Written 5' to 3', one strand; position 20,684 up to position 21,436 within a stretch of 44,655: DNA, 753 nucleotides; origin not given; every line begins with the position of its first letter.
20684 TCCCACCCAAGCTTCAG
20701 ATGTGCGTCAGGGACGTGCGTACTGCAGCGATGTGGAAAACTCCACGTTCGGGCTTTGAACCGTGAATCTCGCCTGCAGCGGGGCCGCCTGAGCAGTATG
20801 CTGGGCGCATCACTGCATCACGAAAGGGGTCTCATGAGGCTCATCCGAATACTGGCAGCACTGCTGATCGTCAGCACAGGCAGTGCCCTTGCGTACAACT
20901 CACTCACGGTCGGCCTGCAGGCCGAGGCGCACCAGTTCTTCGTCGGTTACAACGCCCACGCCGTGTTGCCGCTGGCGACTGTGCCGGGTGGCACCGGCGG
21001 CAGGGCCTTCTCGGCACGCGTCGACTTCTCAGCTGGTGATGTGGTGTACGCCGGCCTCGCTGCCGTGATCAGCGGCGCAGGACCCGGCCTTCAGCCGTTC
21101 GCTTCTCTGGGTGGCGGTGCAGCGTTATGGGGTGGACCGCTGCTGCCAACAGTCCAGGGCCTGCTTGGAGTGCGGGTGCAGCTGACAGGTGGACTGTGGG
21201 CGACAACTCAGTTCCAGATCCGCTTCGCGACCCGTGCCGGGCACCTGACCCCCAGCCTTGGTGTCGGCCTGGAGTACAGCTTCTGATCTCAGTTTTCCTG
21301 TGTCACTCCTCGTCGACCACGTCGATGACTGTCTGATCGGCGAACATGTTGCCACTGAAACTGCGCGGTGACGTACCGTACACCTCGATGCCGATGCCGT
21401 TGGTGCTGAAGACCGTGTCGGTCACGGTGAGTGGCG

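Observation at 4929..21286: Three paralogous mini beta-barrel modules, each next to a giant PKD/Ig lipoprotein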

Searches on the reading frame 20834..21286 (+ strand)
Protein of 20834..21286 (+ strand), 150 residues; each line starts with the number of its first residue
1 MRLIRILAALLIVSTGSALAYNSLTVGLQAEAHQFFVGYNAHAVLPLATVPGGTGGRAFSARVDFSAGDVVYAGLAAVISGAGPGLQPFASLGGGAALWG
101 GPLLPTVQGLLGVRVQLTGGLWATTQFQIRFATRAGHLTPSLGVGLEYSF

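Call 8: search_protein_families(library=pfam, proteins=[window:20834-21286:+], max_evalue=1)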
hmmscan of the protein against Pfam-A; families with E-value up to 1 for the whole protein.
window:20834-21286:+ (150 aa): 0 families

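Call 12: search_protein_families(library=ncbifam, proteins=[window:20834-21286:+], max_evalue=1)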
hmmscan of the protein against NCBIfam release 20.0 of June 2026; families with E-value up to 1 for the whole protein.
window:20834-21286:+ (150 aa): 0 families

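Call 15: find_homologous_proteins(query=window:20834-21286:+, max_evalue=0.01)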
Query window:20834-21286:+ (150 aa): 7 proteins with E <= 0.01 among 407 candidates.
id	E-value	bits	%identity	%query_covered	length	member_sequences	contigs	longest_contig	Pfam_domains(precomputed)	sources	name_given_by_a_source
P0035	3.7e-87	308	99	100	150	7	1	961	-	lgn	-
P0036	3.4e-75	269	84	100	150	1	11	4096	-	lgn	-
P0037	5.1e-54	200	69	91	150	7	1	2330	-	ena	-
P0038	4.3e-50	188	62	100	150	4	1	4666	-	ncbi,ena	-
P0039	2.9e-40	156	58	100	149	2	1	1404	-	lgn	-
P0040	1.4e-34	137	50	100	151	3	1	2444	-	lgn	-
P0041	6.0e-18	83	43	99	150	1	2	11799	-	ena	-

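Call 30: find_encoding_contigs(protein=P0041, flank=10000, max_places=4)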
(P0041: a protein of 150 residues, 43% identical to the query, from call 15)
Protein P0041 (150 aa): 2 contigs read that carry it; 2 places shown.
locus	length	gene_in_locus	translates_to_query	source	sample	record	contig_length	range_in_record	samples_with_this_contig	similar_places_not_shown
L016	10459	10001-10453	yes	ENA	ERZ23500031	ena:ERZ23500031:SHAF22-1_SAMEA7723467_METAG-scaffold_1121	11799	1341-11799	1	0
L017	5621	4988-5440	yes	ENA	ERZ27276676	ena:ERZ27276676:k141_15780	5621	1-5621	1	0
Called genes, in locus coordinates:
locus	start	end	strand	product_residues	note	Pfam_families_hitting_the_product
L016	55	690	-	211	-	-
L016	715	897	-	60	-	-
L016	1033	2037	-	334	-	-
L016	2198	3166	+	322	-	PF02423:OCD_Mu_crystall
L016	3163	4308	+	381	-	PF01244:Peptidase_M19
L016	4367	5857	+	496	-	PF00496:SBP_bac_5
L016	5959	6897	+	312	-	PF19300:BPD_transp_1_N, PF00528:BPD_transp_1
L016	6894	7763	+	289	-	PF12911:OppC_N, PF00528:BPD_transp_1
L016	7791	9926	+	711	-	PF02129:Peptidase_S15, PF00326:Peptidase_S9 (faint), PF08530:PepX_C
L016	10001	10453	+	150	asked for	-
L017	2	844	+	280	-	?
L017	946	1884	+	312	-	PF19300:BPD_transp_1_N, PF00528:BPD_transp_1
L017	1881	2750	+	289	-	PF12911:OppC_N, PF00528:BPD_transp_1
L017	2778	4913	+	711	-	PF02129:Peptidase_S15, PF00326:Peptidase_S9 (faint), PF08530:PepX_C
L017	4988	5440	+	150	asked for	-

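Call 31: find_encoding_contigs(protein=P0038, flank=10000, max_places=4)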
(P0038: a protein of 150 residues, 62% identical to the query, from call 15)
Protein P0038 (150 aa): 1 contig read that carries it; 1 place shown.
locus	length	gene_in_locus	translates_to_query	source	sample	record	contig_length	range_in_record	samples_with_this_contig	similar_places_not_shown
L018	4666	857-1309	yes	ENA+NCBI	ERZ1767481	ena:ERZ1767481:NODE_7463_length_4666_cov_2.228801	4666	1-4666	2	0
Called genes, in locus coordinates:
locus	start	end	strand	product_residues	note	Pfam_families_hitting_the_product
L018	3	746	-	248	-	?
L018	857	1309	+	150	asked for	-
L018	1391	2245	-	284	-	PF01497:Peripla_BP_2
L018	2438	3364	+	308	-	PF00135:COesterase, PF20434:BD-FAE, PF07859:Abhydrolase_3, PF00326:Peptidase_S9 (weak)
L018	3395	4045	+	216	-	-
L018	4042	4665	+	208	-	?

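Call 32: find_encoding_contigs(protein=P0036, flank=10000, max_places=4)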
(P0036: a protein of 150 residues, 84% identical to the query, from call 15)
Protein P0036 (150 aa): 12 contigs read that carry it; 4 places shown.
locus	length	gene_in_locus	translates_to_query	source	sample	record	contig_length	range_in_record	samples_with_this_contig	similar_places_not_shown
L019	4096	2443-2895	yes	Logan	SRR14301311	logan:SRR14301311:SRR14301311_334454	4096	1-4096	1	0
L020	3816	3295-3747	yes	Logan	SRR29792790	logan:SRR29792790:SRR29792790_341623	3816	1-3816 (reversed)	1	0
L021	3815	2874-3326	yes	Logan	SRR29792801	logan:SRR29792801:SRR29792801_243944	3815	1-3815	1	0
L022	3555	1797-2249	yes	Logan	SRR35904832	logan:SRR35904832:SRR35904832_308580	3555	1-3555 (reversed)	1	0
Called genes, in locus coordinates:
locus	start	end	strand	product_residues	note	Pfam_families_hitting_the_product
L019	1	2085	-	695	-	?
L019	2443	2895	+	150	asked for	-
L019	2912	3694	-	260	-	PF13229:Beta_helix, PF05048:NosD (weak)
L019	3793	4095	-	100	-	?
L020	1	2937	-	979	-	?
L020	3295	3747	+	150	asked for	-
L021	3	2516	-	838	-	?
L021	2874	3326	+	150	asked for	-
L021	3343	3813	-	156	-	?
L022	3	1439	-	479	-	?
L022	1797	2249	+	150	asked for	-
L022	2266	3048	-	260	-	PF13229:Beta_helix, PF05048:NosD (weak)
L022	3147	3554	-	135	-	?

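Call 44: search_protein_representatives(alignment_id=A4)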
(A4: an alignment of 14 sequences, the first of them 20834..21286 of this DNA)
Query: 14 sequences, 150 profile positions. Proteins with E-value up to 0.001 (for the whole library): 63; up to 1e-10: 25; up to 1e-30: 6. The best 63 are listed.
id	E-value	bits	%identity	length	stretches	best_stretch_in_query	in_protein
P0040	2.5e-54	199.6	-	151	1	1-150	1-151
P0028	2.5e-53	196.3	-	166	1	3-150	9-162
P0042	3.5e-45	169.9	-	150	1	2-150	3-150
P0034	1.6e-44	167.7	-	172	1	2-150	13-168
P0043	1.2e-40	155.2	-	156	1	1-150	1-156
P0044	2.3e-34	134.8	-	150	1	1-150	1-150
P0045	4.3e-23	98.2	-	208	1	4-150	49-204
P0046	6.9e-23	97.5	-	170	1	4-150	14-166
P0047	7.1e-22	94.2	-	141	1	20-150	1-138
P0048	8.2e-22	94.0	-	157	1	2-150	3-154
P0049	4.1e-21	91.7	-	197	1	5-150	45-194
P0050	5.8e-21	91.3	-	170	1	3-150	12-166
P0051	6.8e-21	91.0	-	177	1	7-148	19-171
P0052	1.3e-20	90.2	-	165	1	7-150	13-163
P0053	6.4e-20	87.9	-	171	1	4-149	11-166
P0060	2.0e-14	70.0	-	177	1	6-150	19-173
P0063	8.4e-13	64.8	-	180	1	8-150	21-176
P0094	5.9e-04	36.1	-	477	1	60-144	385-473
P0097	6.7e-04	35.9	-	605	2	81-134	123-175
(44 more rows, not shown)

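Call 50: predict_structure(alignment_id=A4)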
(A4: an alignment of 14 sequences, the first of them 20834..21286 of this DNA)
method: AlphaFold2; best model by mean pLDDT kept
length: 150 residues; sequences in the alignment: 14
mean_pLDDT: 82.3   pTM: 0.74
mean pLDDT of the five models: 82.3, 81.8, 81.7, 80.9, 80.6
residues with pLDDT >= 90: 71; 70-90: 53; 50-70: 17; < 50: 9
segments of 3 or more residues with pLDDT < 50: 11-18
pLDDT, mean of each block of 10 residues (from residue 1): 63 44 91 88 88 67 87 90 78 89 90 91 93 81 94
secondary structure, 60 per line:
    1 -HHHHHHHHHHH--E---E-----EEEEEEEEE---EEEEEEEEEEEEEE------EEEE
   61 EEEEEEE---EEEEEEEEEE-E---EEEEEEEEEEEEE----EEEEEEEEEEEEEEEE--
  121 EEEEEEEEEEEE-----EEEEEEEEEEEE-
elements in order: H2-12 E25-33 E37-50 E57-67 E71-80 E86-98 E103-118 E121-132 E138-149

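Call 54: fold_search(model_id=the predicted structure, library=pdb)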
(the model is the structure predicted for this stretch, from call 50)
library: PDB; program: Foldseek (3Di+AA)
matches with E <= 10: 1357; with E <= 0.001: 5
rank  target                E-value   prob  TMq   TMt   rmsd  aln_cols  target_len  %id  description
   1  6x9z                  8.5e-05  1.00  0.57  0.70   4.7       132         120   12  De novo design of transmembrane beta-barrels (released 2021-02-17)
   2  2erv_B                1.6e-04  1.00  0.63  0.64   3.8       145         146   13  Crystal structure of the outer membrane enzyme PagL (released 2006-04-11)
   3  2erv_A                4.7e-04  1.00  0.62  0.62   3.9       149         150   13  Crystal structure of the outer membrane enzyme PagL (released 2006-04-11)
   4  4rlc                  5.8e-04  1.00  0.59  0.64   4.8       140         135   16  Crystal structure of the N-terminal beta-barrel domain of Pseudomonas aeruginosa OprF (released 2015-04-22)
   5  2mnh_MODEL_1_A        7.5e-04  1.00  0.59  0.60   4.9       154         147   10  Refined structure of outer membrane protein x in nanodisc by measuring residual dipolar couplings (released 2015-03-18)
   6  2jmm_MODEL_1_A        1.0e-03  1.00  0.50  0.48   6.8       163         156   16  NMR solution structure of a minimal transmembrane beta-barrel platform protein (released 2007-07-03)
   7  1p4t                  1.1e-03  1.00  0.48  0.46   7.1       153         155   11  Crystal structure of Neisserial surface protein A (NspA) (released 2003-07-22)
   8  2m06_MODEL_1_A        1.4e-03  1.00  0.52  0.53   5.4       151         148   11  NMR structure of OmpX in phopspholipid nanodiscs (released 2012-12-12)
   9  9fzd_A                1.4e-03  1.00  0.55  0.48   6.7       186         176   14  Structure of OmpA-long in complex with nanobody Nb39 (released 2024-07-17)
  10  8uzl_A                2.7e-03  1.00  0.46  0.48  10.4       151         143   11  Designed Transmembrane beta-barrel- TMB10_163 (released 2024-07-17)
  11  9fzc_A                2.9e-03  1.00  0.57  0.51   6.7       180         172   14  Structure of OmpA-short in complex with nanobody Nb01 (released 2024-07-17)
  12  9nh2_A                3.6e-03  1.00  0.48  0.34  10.8       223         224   11  In situ cryo-EM structure of porin III of the Legionella Dot/Icm T4SS machine (released 2025-09-17)
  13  4tq2                  3.8e-03  1.00  0.46  0.40  11.6       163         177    8  Structure of S-type Phycobiliprotein Lyase CPES from Guillardia theta (released 2014-08-13)
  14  4fqe                  6.3e-03  0.95  0.32  0.29  12.3       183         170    9  KdgM porin (released 2013-06-26)
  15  1qjp                  7.3e-03  1.00  0.57  0.62   5.2       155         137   14  HIGH RESOLUTION STRUCTURE OF THE OUTER MEMBRANE PROTEIN A (OMPA) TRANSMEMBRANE DOMAIN (released 2000-06-30)
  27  2fwv                  1.4e-02  0.97  0.35  0.29  10.6       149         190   13  Crystal Structure of Rv0813 (released 2006-08-03)
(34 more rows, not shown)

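Call 56: list_cluster_members(proteins=[P0094, P0007, P0022, P0024, P0038, P0043, P0046])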
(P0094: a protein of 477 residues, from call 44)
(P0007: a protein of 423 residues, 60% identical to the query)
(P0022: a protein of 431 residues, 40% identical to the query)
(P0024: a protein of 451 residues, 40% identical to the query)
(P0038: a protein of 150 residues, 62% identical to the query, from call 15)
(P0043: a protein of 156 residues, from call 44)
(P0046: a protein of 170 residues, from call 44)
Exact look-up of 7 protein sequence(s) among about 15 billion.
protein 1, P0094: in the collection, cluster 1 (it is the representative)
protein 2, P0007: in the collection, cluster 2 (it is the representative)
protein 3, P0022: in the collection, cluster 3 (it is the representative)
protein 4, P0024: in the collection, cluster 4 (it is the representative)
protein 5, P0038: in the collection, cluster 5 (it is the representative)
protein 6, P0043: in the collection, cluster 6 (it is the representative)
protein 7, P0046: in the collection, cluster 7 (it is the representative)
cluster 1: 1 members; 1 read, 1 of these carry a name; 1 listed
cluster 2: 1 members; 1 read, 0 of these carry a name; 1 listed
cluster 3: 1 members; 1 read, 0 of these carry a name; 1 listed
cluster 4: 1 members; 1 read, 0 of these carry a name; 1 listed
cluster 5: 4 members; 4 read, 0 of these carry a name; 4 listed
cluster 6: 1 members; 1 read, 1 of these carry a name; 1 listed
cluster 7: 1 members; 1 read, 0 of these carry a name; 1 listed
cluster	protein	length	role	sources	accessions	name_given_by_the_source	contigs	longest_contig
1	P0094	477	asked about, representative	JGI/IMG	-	uncharacterized protein YceH (UPF0502 family)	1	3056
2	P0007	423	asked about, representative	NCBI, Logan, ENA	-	-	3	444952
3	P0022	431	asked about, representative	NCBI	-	-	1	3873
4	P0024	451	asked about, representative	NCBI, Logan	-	-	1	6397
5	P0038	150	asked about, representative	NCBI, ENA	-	-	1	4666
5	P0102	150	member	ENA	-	-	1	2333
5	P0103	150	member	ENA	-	-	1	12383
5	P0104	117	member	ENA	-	-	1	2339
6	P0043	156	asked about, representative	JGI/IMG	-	hypothetical protein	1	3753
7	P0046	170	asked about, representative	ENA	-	-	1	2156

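Call 60: find_related_loci(query=A6, collection=metagenome_contigs, flank=6000)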
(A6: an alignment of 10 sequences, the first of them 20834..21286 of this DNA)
Query A6 (150 aa) in metagenome_contigs; peptide patterns used: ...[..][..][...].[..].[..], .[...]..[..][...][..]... (x = any residue, [..] = any of these).
131 stretches matched a pattern, but none encodes a relative of the query by tblastn (E <= 1e-3).

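Call 61: find_encoding_contigs(protein=P0045, flank=6000, max_places=3)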
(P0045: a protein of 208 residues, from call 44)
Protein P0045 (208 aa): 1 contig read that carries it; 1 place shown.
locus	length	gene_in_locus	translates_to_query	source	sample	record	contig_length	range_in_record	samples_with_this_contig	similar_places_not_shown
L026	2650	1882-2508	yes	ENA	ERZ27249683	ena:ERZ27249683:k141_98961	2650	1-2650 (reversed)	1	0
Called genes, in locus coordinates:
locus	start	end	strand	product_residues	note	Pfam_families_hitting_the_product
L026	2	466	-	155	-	?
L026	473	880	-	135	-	PF01575:MaoC_dehydratas, PF13452:FAS1_DH_region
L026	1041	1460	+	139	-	PF00334:NDK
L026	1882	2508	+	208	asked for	-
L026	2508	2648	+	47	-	?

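Call 62: find_encoding_contigs(protein=P0103, flank=8000, max_places=3)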
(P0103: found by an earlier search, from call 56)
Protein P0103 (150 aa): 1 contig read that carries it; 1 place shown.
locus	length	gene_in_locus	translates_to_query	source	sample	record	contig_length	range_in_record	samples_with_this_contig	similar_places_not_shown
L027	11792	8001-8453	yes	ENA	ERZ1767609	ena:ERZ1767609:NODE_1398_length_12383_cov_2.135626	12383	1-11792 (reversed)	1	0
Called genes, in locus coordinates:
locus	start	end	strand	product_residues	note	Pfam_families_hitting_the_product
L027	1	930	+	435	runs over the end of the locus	PF12698:ABC2_membrane_3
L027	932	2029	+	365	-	PF12698:ABC2_membrane_3, PF01061:ABC2_membrane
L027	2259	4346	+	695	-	PF09136:Glucodextran_B (weak), PF17957:Big_7, PF19077:Big_13 (weak), PF00082:Peptidase_S8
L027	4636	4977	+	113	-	PF01329:Pterin_4a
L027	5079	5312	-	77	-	PF09722:Xre_MbcA_ParS_C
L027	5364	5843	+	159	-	PF00144:Beta-lactamase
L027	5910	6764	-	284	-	PF02146:SIR2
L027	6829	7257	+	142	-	PF06983:3-dmu-9_3-mt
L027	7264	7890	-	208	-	PF04299:FMN_bind_2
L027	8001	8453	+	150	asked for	-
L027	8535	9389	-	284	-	PF01497:Peripla_BP_2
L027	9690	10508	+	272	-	PF00135:COesterase, PF20434:BD-FAE, PF07859:Abhydrolase_3, PF00326:Peptidase_S9 (weak)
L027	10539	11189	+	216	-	-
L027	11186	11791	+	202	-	?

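Call 64: find_encoding_contigs(protein=P0050, flank=6000, max_places=3)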
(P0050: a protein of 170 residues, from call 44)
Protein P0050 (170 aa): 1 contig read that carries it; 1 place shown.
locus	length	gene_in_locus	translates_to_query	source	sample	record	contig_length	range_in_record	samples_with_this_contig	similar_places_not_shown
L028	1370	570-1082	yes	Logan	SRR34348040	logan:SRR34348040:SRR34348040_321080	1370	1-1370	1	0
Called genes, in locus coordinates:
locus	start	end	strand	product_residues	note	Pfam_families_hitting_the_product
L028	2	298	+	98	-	?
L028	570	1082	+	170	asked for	-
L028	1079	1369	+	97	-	?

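Call 65: find_encoding_contigs(protein=P0051, flank=6000, max_places=3)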
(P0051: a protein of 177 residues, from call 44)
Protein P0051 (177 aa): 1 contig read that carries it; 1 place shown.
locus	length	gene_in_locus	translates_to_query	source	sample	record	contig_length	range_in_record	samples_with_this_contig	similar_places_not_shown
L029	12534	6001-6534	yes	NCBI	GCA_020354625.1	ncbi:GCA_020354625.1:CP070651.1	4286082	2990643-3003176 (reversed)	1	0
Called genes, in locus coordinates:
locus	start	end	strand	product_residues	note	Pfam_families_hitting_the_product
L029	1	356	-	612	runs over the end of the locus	PF17963:Big_9 (weak)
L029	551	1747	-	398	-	PF00438:S-AdoMet_synt_N, PF02772:S-AdoMet_synt_M, PF02773:S-AdoMet_synt_C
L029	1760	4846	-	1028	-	PF19991:HMA_2, PF00690:Cation_ATPase_N, PF00122:E1-E2_ATPase, PF00702:Hydrolase, PF13246:Cation_ATPase, PF00689:Cation_ATPase_C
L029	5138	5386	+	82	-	-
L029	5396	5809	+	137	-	PF01850:PIN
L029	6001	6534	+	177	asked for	-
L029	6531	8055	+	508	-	PF17892:Cadherin_5, PF17963:Big_9, PF17803:Cadherin_4, PF17892:Cadherin_5, PF17963:Big_9, PF17803:Cadherin_4, PF17892:Cadherin_5, PF17963:Big_9, +3 more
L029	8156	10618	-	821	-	PF00801:PKD (weak), PF18911:PKD_4, PF16317:Glyco_hydro_99, PF14307:Glyco_tran_WbsX (faint)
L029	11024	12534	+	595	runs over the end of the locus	PF19190:BACON_2, PF22544:HYDIN_VesB_CFA65-like_Ig, PF01457:Peptidase_M8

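Call 83: find_encoding_contigs(protein=P0063, flank=6000, max_places=3)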
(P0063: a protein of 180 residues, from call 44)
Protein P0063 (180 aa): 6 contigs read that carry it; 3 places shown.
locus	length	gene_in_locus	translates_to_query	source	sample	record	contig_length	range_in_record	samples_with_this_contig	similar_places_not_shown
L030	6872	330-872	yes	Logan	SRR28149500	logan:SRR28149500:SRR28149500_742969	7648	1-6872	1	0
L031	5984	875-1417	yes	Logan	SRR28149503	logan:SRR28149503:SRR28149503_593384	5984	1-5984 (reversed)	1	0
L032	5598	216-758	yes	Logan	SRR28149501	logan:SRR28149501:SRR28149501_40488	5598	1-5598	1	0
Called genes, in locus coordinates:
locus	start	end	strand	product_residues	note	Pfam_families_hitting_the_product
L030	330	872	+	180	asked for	-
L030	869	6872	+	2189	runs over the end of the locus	PF00801:PKD, PF18911:PKD_4, PF17963:Big_9, PF17803:Cadherin_4, PF17892:Cadherin_5, PF17963:Big_9, PF17803:Cadherin_4, PF17963:Big_9, +18 more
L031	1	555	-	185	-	?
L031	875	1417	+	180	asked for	-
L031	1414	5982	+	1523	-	?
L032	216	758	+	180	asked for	-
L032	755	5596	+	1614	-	?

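Call 84: find_encoding_contigs(protein=P0060, flank=6000, max_places=3)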
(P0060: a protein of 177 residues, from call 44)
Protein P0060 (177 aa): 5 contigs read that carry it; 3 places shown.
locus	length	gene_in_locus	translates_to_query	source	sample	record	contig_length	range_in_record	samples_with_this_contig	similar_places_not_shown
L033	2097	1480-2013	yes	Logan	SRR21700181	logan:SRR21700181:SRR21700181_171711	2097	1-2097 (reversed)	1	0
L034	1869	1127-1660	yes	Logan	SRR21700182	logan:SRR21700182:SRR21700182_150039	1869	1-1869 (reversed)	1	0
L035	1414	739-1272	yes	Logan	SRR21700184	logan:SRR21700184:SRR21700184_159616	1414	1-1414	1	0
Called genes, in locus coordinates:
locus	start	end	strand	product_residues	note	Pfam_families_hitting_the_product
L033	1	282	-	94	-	?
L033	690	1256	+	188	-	-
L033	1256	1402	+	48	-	-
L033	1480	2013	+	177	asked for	-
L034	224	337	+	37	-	-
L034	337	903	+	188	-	-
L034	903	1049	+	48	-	-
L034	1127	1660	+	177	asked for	-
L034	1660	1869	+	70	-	?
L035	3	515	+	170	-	?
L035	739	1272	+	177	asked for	-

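Call 104: search_protein_families(library=pfam, proteins=[L029:6531-6983:+, L030:869-1348:+, L028:1079-1369:+], max_evalue=1)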
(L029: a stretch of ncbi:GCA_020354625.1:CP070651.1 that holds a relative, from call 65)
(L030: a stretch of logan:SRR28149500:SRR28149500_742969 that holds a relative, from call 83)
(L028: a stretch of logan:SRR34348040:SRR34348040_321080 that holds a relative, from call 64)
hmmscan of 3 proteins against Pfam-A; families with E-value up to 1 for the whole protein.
L029:6531-6983:+ (151 aa): 3 families
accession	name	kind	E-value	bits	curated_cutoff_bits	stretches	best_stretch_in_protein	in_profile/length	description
PF01833.30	TIG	-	1.5e-06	28.6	20.9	1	33-109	2-72/84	IPT/TIG domain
PF20404.3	DUF6694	-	0.024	15.5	24.3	1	10-28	3-21/102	Family of unknown function (DUF6694)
PF25158.1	ABCA11_C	-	0.087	13.1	27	1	79-109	11-41/55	ABC transporter A family member 11-like, C-terminal domain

L030:869-1348:+ (160 aa): 1 family
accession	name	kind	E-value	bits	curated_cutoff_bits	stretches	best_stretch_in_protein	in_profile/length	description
PF01833.30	TIG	-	1.3e-08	35.2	20.9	1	48-113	2-62/84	IPT/TIG domain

L028:1079-1369:+ (97 aa): 2 families
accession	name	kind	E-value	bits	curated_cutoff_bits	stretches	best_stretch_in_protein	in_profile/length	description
PF22153.2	SelB_WH1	-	0.06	13.5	26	1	45-65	23-42/57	Elongation factor SelB, first winged-helix domain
PF01833.30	TIG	-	0.15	12.5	20.9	1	36-85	3-47/84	IPT/TIG domain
